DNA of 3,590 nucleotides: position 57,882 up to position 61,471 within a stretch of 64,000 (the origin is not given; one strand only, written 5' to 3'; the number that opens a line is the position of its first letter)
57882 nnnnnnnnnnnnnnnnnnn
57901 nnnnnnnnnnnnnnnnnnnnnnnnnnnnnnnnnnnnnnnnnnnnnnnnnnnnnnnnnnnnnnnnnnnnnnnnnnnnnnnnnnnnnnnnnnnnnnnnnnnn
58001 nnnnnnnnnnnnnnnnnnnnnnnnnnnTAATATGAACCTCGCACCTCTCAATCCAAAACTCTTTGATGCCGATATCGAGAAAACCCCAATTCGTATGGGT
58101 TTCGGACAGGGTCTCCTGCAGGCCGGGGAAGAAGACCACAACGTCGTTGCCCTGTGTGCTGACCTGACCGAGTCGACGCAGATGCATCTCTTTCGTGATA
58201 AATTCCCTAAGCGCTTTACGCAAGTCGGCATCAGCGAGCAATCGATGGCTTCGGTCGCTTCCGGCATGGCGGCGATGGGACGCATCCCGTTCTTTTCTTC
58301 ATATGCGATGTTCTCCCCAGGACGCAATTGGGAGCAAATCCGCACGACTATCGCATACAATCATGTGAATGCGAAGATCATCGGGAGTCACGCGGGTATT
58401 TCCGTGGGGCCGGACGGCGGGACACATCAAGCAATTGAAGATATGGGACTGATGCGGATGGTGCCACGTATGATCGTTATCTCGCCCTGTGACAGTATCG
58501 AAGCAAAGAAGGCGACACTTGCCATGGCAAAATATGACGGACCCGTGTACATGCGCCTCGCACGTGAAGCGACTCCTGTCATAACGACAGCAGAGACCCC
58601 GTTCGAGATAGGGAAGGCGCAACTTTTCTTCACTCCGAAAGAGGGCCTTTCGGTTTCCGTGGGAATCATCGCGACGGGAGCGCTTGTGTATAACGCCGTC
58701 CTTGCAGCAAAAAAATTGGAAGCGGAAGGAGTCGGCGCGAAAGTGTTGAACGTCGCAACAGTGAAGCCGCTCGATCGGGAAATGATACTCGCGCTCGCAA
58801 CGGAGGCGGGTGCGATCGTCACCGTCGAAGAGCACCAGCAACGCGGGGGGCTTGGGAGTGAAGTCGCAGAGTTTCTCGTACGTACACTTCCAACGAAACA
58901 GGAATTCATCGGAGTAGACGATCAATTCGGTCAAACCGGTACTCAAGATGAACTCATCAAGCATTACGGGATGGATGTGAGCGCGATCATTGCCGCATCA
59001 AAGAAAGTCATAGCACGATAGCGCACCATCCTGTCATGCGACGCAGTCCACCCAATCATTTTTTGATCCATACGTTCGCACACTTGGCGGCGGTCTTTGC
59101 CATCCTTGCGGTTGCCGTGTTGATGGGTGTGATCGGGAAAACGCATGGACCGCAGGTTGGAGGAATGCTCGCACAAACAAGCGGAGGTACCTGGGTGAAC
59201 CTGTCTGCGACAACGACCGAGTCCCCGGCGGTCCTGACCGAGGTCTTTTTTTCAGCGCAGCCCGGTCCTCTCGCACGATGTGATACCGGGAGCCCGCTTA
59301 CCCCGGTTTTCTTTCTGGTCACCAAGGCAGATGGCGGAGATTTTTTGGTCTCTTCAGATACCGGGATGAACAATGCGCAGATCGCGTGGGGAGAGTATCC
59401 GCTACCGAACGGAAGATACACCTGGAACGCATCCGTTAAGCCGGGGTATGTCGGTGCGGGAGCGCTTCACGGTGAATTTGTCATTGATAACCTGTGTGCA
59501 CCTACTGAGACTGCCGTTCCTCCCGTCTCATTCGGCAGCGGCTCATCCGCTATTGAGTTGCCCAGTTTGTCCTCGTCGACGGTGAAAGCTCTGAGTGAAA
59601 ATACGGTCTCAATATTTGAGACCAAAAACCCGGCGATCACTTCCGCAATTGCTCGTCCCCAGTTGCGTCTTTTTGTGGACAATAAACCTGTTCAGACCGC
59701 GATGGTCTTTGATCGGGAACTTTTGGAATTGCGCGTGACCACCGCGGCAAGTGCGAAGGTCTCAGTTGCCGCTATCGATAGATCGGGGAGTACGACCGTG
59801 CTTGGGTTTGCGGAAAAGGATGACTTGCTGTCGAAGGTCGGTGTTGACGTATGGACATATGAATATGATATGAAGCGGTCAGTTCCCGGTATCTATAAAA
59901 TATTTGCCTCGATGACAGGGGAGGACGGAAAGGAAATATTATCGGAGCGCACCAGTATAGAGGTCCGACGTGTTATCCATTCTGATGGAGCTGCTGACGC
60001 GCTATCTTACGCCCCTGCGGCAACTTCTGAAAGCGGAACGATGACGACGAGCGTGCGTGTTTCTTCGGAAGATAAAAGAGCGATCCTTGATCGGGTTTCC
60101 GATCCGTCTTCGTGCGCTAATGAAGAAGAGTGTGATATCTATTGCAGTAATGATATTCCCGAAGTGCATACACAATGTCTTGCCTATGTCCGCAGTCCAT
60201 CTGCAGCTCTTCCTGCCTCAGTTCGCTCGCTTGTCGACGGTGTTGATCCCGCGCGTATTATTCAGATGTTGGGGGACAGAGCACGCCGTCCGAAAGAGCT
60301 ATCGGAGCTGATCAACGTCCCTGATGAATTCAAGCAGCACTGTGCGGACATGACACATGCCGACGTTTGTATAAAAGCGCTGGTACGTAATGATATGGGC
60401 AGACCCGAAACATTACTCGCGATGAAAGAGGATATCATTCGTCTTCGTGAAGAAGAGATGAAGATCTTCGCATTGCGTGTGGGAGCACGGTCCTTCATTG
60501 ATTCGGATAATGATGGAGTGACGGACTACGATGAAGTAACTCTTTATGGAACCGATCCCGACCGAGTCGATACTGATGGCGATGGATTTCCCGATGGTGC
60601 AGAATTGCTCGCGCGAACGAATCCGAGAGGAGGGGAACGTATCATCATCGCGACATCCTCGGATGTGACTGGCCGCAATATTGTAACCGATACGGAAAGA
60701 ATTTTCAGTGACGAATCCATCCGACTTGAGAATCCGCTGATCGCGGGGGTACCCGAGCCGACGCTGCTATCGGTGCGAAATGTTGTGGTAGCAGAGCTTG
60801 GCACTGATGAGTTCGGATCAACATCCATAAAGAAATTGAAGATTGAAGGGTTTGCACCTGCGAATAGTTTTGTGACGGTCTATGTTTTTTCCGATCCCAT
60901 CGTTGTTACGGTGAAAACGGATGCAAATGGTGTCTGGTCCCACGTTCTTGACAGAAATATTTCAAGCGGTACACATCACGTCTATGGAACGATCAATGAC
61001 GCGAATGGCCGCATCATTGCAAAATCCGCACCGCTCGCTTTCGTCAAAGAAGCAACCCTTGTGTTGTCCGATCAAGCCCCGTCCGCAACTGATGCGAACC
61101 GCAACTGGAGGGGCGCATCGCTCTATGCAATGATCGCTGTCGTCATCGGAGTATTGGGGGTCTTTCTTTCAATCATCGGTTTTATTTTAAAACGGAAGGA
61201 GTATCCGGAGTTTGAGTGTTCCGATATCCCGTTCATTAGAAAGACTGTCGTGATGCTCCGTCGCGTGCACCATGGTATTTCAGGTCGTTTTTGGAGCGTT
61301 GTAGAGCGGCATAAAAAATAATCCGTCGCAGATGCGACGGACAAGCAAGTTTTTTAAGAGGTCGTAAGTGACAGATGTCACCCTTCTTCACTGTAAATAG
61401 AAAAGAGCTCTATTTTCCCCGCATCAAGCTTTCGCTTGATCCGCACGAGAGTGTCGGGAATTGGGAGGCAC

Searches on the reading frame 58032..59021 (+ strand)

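Call 79: search_protein_families(library=pfam, proteins=[window:58032-59021:+], max_evalue=0.00001)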
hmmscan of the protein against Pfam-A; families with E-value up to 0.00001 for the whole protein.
window:58032-59021:+ (329 aa): 3 families
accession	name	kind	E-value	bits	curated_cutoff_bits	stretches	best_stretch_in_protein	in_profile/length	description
PF02779.29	Transket_pyr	-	5.7e-39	134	27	1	19-181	4-172/174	Transketolase, pyrimidine binding domain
PF02780.25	Transketolase_C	-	5.1e-27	94.7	25.9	1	210-319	12-124/124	Transketolase, C-terminal domain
PF22613.1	Transketolase_C_1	-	2.5e-07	31.3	27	1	209-315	13-113/113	Transketolase-like TK C-terminal domain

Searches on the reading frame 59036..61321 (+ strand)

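Call 79: search_protein_families(library=pfam, proteins=[window:59036-61321:+], max_evalue=0.00001)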
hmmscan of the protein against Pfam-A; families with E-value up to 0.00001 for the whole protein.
window:59036-61321:+ (761 aa): 1 family
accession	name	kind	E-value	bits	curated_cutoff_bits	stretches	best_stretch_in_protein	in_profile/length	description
PF18884.5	TSP3_bac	-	9.8e-11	41.7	25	0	489-508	1-19/22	Bacterial TSP3 repeat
